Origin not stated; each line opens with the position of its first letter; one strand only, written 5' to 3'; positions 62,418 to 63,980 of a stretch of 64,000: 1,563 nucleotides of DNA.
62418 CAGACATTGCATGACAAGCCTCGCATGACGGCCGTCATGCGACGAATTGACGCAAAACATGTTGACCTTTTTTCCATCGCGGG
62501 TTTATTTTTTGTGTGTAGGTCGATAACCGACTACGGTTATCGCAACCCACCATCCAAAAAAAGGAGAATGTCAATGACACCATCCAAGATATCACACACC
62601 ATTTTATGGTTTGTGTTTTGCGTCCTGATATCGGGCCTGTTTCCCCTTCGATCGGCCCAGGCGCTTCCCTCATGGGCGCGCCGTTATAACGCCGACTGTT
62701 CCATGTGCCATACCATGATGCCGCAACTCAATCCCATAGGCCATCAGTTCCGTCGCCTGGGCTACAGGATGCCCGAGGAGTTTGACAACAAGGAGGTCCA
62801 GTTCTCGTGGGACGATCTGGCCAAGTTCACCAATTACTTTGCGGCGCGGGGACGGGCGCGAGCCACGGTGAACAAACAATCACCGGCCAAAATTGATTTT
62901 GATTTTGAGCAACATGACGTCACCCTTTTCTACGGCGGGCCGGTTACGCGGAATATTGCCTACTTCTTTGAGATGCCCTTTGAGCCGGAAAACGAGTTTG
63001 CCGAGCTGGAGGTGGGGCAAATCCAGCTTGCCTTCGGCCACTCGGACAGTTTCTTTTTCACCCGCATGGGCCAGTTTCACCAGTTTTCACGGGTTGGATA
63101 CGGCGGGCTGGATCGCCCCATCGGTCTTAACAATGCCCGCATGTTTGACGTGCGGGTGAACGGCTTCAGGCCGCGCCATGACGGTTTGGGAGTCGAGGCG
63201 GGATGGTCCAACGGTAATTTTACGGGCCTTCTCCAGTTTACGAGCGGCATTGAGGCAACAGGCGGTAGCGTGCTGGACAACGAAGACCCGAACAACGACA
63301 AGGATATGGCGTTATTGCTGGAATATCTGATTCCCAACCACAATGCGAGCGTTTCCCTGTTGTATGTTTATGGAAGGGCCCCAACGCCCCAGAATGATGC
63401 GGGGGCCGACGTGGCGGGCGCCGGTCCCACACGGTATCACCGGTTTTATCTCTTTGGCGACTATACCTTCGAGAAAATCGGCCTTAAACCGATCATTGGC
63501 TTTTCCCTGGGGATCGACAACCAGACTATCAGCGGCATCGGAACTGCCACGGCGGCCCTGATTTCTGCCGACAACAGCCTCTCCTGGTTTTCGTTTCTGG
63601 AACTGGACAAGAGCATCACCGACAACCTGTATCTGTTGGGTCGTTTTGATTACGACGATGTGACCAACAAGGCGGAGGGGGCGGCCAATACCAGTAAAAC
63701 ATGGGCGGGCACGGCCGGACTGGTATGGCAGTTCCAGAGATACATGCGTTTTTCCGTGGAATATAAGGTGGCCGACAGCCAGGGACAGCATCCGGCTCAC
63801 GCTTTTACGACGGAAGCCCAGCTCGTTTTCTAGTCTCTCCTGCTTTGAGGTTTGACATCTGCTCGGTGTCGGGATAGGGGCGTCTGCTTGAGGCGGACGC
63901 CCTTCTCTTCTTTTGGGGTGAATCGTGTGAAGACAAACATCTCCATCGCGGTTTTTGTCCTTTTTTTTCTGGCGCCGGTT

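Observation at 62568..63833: Candidate Cyc2-like fused cytochrome-porin (iron oxidation / extracellular electron transfer)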

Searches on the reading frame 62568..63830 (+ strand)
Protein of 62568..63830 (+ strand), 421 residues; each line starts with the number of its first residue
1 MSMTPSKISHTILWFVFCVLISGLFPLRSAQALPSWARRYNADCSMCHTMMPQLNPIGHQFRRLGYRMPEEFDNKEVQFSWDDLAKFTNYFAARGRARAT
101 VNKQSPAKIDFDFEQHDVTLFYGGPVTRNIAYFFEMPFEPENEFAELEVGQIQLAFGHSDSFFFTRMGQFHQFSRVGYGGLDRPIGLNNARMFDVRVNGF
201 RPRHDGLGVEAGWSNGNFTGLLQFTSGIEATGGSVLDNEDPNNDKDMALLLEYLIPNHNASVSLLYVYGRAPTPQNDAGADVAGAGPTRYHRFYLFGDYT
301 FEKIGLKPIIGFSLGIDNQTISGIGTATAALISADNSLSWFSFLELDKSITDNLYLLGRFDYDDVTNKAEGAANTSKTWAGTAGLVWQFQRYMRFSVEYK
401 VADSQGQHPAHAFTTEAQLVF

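Call 3: search_protein_families(library=pfam, proteins=[window:62568-63830:+], max_evalue=10)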
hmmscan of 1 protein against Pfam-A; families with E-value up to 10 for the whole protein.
window:62568-63830:+ (421 aa): 1 family
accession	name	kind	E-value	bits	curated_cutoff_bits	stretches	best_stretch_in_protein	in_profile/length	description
PF10082.15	BBP2_2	-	0.0015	18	23.7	1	341-414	295-366/378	Putative beta-barrel porin 2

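Call 4: search_protein_families(library=ncbifam, proteins=[window:62568-63830:+], max_evalue=10)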
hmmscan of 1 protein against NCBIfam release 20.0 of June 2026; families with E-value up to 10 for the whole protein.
window:62568-63830:+ (421 aa): 1 family
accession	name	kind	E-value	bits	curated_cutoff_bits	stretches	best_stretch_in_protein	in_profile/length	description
TIGR01904.2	GSu_C4xC__C2xCH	domain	0.091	12.5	27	1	31-54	39-62/73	CxxxxCH/CxxCH domain c-type cytochrome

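Call 5: search_solved_structures(query=window:62568-63830:+, max_evalue=10)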
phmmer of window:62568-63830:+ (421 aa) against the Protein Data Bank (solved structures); distinct sequences matched with E-value up to 10: 0.

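Call 6: find_homologous_proteins(query=window:62568-63830:+, max_evalue=0.001)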
Query window:62568-63830:+ (421 aa): 28 proteins with E <= 0.001 among 5737 candidates.
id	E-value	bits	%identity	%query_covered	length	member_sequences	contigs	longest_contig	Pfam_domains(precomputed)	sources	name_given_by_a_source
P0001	3.1e-280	947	100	96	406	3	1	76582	-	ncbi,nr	ncbi:MAG: hypothetical protein HYU99_02125 [Deltaproteobacteria bacterium]|nr:hypothetical protein [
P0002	5.0e-194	663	69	96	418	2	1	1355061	-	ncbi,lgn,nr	ncbi:MAG: hypothetical protein HYS22_04905 [Deltaproteobacteria bacterium]|nr:hypothetical protein [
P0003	7.6e-172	590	62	97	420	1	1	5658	-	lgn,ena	-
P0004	1.1e-170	586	62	94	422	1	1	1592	-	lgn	-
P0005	1.2e-161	557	59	95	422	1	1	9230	-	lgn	-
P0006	2.1e-161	556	62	94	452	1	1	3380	-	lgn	-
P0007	3.2e-159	549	57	98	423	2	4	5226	-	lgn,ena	-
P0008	1.4e-158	547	60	95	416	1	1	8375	-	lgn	-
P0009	2.8e-158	546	57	98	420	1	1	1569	-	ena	-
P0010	4.1e-158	545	58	96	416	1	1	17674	-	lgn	-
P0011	1.8e-154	533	58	96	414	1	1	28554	-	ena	-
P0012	2.6e-154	533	57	96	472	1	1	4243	-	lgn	-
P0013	8.4e-154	531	57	96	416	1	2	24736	-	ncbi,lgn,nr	ncbi:MAG: hypothetical protein HY466_01405 [Deltaproteobacteria bacterium]|nr:hypothetical protein [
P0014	5.0e-152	525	57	96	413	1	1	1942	-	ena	-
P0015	1.5e-150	520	59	93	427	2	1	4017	-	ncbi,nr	ncbi:MAG: hypothetical protein HYY43_06470, partial [Deltaproteobacteria bacterium]|nr:hypothetical 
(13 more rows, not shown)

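Call 12: search_protein_representatives(protein=window:62568-63830:+)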
Query: 421 residues. Proteins with E-value up to 0.001 (for the whole library): 1362; up to 1e-10: 148; up to 1e-30: 11. The best 150 are listed.
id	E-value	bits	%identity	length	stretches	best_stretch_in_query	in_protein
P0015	4.6e-151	520.1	60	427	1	16-420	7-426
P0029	2.6e-108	379.3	59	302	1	118-421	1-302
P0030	3.2e-45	171.4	36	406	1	12-405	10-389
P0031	2.9e-39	151.8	36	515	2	90-404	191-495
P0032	8.8e-36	140.3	35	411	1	25-400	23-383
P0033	1.0e-35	140.1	32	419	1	10-398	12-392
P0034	1.2e-34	136.6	33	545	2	91-401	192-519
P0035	5.1e-34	134.5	34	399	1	15-307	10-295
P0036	2.0e-33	132.6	40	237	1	19-229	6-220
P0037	3.7e-33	131.7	32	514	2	82-403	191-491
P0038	7.2e-33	130.7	33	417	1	18-279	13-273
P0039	1.6e-29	119.7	30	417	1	19-404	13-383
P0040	4.3e-29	118.3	35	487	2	80-401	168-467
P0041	1.4e-28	116.5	34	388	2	28-271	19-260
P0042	4.5e-28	114.9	34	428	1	28-406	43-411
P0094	1.2e-16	77.2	29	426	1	21-376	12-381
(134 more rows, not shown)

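Call 16: find_encoding_contigs(protein=P0001, flank=10000, max_places=3)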
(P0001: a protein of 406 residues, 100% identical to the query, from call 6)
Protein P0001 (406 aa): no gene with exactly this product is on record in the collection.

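Call 17: find_encoding_contigs(protein=P0002, flank=10000, max_places=3)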
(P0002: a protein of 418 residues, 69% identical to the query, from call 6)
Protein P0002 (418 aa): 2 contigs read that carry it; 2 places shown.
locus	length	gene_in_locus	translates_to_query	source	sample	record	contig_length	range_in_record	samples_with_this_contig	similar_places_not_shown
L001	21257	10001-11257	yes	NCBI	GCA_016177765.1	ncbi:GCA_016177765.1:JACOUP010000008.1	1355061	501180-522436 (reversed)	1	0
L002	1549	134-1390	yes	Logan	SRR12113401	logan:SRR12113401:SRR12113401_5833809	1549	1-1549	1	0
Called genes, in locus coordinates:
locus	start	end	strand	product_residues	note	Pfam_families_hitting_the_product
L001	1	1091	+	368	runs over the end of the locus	PF00989:PAS, PF08448:PAS_4 (weak), PF13426:PAS_9 (weak), PF00512:HisKA, PF02518:HATPase_c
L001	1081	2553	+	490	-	PF00072:Response_reg, PF00158:Sigma54_activat, PF14532:Sigma54_activ_2, PF07728:AAA_5 (weak), PF25601:AAA_lid_14, PF02954:HTH_8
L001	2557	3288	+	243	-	PF02535:Zip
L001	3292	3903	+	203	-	PF02581:TMP-TENI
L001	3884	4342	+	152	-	PF02643:DUF192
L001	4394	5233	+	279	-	PF08543:Phos_pyr_kin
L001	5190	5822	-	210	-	PF01063:Aminotran_4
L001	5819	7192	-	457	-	PF04715:, PF00425:Chorismate_bind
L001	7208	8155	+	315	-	PF00753:Lactamase_B, PF23023:Anti-Pycsar_Apyc1 (weak)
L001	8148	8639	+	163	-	PF00383:dCMP_cyt_deam_1, PF14437:MafB19-deam, PF14439:Bd3614-deam (weak)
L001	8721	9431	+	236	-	PF00027:cNMP_binding, PF13545:HTH_Crp_2, PF00325:Crp (weak)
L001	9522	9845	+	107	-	PF00027:cNMP_binding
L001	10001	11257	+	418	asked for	-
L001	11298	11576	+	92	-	PF13442:Cytochrome_CBB3, PF00034:Cytochrom_C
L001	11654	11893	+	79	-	PF00034:Cytochrom_C, PF13442:Cytochrome_CBB3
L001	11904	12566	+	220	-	PF03264:Cytochrom_NNT (faint), PF14522:Cytochrome_C7 (faint), PF14537:Cytochrom_c3_2 (faint)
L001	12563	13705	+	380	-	PF14522:Cytochrome_C7 (faint), PF22113:Mtrc-MtrF_II-IV_dom (faint), PF13435:Cytochrome_C554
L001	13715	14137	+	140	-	PF00355:Rieske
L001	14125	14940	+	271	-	PF03264:Cytochrom_NNT (faint), PF09699:Paired_CXXCH_1 (faint), PF14522:Cytochrome_C7 (faint), PF14537:Cytochrom_c3_2 (weak)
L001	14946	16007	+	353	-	PF00033:Cytochrome_B, PF14358:DUF4405 (weak), PF13631:Cytochrom_B_N_2, PF00032:Cytochrom_B_C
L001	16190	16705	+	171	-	PF02085:Cytochrom_CIII (faint), PF14522:Cytochrome_C7 (weak)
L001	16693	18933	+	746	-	PF04879:Molybdop_Fe4S4, PF00384:Molybdopterin, PF01568:Molydop_binding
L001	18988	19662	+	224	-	PF00037:Fer4 (faint), PF12797:Fer4_2 (faint), PF12837:Fer4_6 (faint), PF13183:Fer4_8 (faint), PF13247:Fer4_11, PF13237:Fer4_10 (weak), PF12838:Fer4_7 (weak), PF13187:Fer4_9 (weak), +2 more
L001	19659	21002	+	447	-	PF03916:NrfD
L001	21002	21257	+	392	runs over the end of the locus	PF00034:Cytochrom_C (weak), PF13442:Cytochrome_CBB3 (faint)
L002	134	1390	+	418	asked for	-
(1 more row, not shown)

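Call 20: find_related_loci(query=A1, collection=genome_contigs, flank=10000)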
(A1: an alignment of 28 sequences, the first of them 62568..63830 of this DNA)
Query A1 (421 aa) in genome_contigs; peptide patterns used: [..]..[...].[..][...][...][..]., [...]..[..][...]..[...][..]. (x = any residue, [..] = any of these).
77 stretches matched a pattern; 41 encode a relative of the query (tblastn E <= 1e-3); 41 distinct loci.
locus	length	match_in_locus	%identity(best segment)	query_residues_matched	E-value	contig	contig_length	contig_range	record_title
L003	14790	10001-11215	57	17-421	6e-153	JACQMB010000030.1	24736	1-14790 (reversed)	MAG: Deltaproteobacteria bacterium isolate NC_groundwater_1218_Ag_S-0.1um_53_77 S_p1_S3_coassembly_k141_143117, whole ge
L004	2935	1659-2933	57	12-421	3e-161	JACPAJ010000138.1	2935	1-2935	MAG: Deltaproteobacteria bacterium isolate NC_groundwater_228_Ag_S-0.2um_45_8 S5_GD2017_2_S2_scaffold_29076, whole genom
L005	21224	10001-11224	56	15-421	3e-153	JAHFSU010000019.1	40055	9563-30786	MAG: Deltaproteobacteria bacterium isolate nzgw604 NODE_636_length_40056_cov_4.944435, whole genome shotgun sequence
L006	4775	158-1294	33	3-398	5e-49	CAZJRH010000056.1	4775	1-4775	MAG TPA_asm: uncultured Nitrospirota bacterium isolate binchicken_co165_31 genome assembly, contig: k141_1637011, whole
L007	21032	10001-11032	32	28-398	4e-45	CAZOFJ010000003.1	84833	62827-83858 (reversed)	MAG TPA_asm: uncultured Nitrospirota bacterium isolate SRP287051_co2_246 genome assembly, contig: NODE_612_length_84833_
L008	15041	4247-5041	32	1-269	9e-43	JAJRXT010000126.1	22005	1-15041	MAG: bacterium isolate Dive96_bin3.184 k141_2748106, whole genome shotgun sequence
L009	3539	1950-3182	31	7-405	9e-41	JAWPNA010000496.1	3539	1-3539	MAG: Acidobacteriota bacterium isolate Fractures_MAG_01 c_000000324937, whole genome shotgun sequence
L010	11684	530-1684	29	30-421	4e-38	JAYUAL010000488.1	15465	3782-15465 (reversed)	MAG: Gemmatimonadales bacterium isolate GFS_6476 GFS_6476_487, whole genome shotgun sequence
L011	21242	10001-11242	28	7-421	1e-37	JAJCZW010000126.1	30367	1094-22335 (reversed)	MAG: Gemmatimonadota bacterium isolate OFTM291 OFTM291_125, whole genome shotgun sequence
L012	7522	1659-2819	28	13-421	5e-37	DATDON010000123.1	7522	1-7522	MAG TPA_asm: Candidatus Manganitrophaceae bacterium isolate SMAG_U7895 k141_3225906, whole genome shotgun sequence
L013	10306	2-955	31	54-398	5e-37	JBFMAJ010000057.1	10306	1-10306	MAG: Nitrospirota bacterium isolate MAG135 MAG135_57, whole genome shotgun sequence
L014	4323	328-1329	29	28-377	1e-35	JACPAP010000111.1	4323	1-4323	MAG: Gemmatimonadetes bacterium isolate NC_groundwater_234_Ag_S-0.2um_69_9 S5_GD2017_2_S2_scaffold_28192, whole genome s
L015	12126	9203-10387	29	19-421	5e-35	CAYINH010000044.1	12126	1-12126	MAG TPA_asm: uncultured Gemmatimonadaceae bacterium isolate ERP119705_co25_332 genome assembly, contig: NODE_4298_length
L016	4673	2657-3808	27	30-421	4e-32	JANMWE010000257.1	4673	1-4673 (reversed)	MAG: Gemmatimonadota bacterium isolate OTE_88_metabat_382 OTE_88_k141_3048288, whole genome shotgun sequence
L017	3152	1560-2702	29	33-421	3e-31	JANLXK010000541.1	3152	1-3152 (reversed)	MAG: Gemmatimonadota bacterium isolate OTE_20_concoct_375_sub OTE_20_k141_4635083, whole genome shotgun sequence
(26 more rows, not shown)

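Call 24: predict_structure(alignment_id=A1)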
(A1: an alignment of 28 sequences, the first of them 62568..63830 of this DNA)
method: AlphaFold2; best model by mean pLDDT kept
length: 421 residues; sequences in the alignment: 28
mean_pLDDT: 82.4   pTM: 0.80
mean pLDDT of the five models: 82.4, 80.3, 79.5, 79.2, 75.8
residues with pLDDT >= 90: 173; 70-90: 175; 50-70: 45; < 50: 28
segments of 3 or more residues with pLDDT < 50: 1-4, 26-47
pLDDT, mean of each block of 10 residues (from residue 1): 51 78 53 35 45 72 82 69 66 88 90 90 80 87 84 92 94 74 85 89 87 94 91 78 86 89 94 93 94 93 89 94 90 91 93 91 84 69 91 89 85 92 69
secondary structure, 60 per line:
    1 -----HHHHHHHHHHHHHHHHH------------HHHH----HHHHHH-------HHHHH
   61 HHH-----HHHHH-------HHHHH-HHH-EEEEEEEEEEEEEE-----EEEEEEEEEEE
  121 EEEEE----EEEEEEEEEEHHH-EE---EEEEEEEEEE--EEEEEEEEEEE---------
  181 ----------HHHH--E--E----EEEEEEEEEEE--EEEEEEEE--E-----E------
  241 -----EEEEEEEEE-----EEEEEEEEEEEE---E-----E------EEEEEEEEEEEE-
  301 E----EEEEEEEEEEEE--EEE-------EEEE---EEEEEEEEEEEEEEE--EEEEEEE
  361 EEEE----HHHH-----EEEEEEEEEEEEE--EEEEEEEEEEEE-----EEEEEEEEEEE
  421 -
elements in order: H6-22 H35-38 H43-48 H56-63 H69-73 H81-85 E91-104 E110-125 E130-139 E149-158 E161-171 H191-194 E205-215 E218-225 E246-254 E260-271 E288-299 E306-317 E320-322 E330-333 E337-351 E354-364 H369-372 E378-390 E393-404 E410-420

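Call 28: fold_search(model_id=the predicted structure, library=pdb)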
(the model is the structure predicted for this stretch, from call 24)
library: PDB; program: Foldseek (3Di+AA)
matches with E <= 10: 1289; with E <= 0.001: 221
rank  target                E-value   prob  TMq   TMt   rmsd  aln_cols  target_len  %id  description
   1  6ehe                  2.1e-11  1.00  0.50  0.67   6.3       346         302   12  OmpTdeltaL8 (loop L8 deletion mutant of OmpT), an outer membrane protein of Vibrio cholerae (released 2018-04-25)
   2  4aui_A                3.9e-11  1.00  0.53  0.70   5.3       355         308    9  STRUCTURE AND FUNCTION OF THE PORB PORIN FROM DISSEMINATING N. GONORRHOEAE (released 2012-10-10)
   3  6ehd                  5.3e-11  1.00  0.50  0.63   6.7       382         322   12  OmpT (in-vitro folded), an outer membrane protein of Vibrio cholerae (released 2018-04-25)
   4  7de8                  6.6e-11  1.00  0.55  0.67   5.5       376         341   11  Crystal Structure of outer membrane protein PorB with G103K mutations from Neisseria meningitidis W135 (released 2021-03-31)
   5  6ehf                  1.6e-10  1.00  0.53  0.68   5.8       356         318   12  OmpT (in-vitro folded), an outer membrane protein Vibrio cholerae (trimer form) (released 2018-04-25)
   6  2o4v_A                2.2e-10  1.00  0.57  0.58   7.2       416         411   11  An arginine ladder in OprP mediates phosphate specific transfer across the outer membrane (released 2006-12-26)
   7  5mdo_A                2.9e-10  1.00  0.54  0.65   5.2       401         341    8  Crystal structure of in vitro folded Chitoporin VhChip from Vibrio harveyi (crystal form I) (released 2017-12-20)
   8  6eus_A                3.4e-10  1.00  0.54  0.65   6.1       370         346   11  Crystal structure of the outer membrane channel DcaP of Acinetobacter baumannii (released 2018-11-14)
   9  5oyk                  4.3e-10  1.00  0.50  0.64   6.4       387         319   13  Outer-membrane expressed OmpT of Vibrio cholerae (released 2018-04-25)
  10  8bys_A                4.7e-10  1.00  0.49  0.62   5.9       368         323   13  Outer membrane attachment porin OmpM1 from Veillonella parvula, native (released 2023-11-08)
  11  8bys_B                6.2e-10  1.00  0.51  0.65   5.6       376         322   14  Outer membrane attachment porin OmpM1 from Veillonella parvula, native (released 2023-11-08)
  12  8byt_A                6.2e-10  1.00  0.49  0.64   5.5       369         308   14  Outer membrane attachment porin OmpM1 from Veillonella parvula, C3 symmetry (released 2023-11-08)
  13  8bym_A                6.5e-10  1.00  0.51  0.65   5.6       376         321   14  Outer membrane attachment porin OmpM1 from Veillonella parvula (released 2023-11-08)
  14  5mdq_A                6.5e-10  1.00  0.52  0.62   6.0       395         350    8  Crystal structure of outer membrane expressed Chitoporin VhChip from Vibrio harveyi (released 2017-12-20)
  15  7eqm_A                8.5e-10  1.00  0.53  0.65   5.1       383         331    8  Apo Truncated VhChiP (Delta 1-19) (released 2022-08-10)
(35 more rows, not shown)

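Call 34: find_homologous_proteins(query=A2, max_evalue=1e-10)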
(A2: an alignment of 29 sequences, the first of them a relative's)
Query A2 (29 sequences) (414 aa, profile of the alignment): 153 proteins with E <= 1e-10 among 8000 candidates; the best 120 are listed.
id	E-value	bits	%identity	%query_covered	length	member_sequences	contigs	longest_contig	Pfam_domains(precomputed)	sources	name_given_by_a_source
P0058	2.8e-141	490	37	99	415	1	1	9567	-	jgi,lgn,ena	-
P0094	3.7e-140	486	38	98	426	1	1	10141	-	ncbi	-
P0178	3.8e-130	453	40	97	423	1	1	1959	-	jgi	jgi:hypothetical protein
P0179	6.3e-130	452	38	99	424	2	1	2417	-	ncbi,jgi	-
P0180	3.9e-129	450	39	98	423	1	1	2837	-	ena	-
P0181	2.1e-128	447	41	100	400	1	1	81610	-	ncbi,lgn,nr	ncbi:MAG: hypothetical protein EPN82_16925 [Bacteroidetes bacterium]|nr:MAG: hypothetical protein EP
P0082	2.8e-128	447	100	100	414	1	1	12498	-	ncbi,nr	ncbi:MAG: hypothetical protein HY843_04320 [Bdellovibrio sp.]|nr:hypothetical protein [Bdellovibrio 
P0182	4.6e-128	446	41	95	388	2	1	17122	-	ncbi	-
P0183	9.3e-128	445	46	100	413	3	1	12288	-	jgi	-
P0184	2.1e-127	444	47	100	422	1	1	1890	PF07396.18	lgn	-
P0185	5.0e-127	443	37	98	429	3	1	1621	-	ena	-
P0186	5.6e-127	443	49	95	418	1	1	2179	PF07396.18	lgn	-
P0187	9.2e-126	439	48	95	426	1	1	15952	-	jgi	jgi:hypothetical protein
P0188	1.1e-125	438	39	97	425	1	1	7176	-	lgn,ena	-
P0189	5.8e-125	436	49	98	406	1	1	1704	-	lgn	-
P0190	3.2e-124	434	47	100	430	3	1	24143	-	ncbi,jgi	-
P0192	4.4e-124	433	39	98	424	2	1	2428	-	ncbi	-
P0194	1.5e-123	431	45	99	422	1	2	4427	PF07396.18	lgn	-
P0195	2.8e-123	431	37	99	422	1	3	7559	-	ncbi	-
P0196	2.3e-122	428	45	96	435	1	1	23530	PF07396.18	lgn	-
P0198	3.2e-121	424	46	97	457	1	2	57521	-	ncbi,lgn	-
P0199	1.4e-120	422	42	100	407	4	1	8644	-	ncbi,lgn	-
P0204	7.6e-118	413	41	99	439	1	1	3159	PF07396.18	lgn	-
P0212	5.0e-116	407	44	95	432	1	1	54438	PF07396.18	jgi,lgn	jgi:hypothetical protein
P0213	2.4e-115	404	45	100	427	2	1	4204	PF07396.18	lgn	-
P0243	3.6e-107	378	45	95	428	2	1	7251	PF07396.18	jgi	-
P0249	5.8e-105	370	32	96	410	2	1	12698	-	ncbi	-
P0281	1.2e-89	320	31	90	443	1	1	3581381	-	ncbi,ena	-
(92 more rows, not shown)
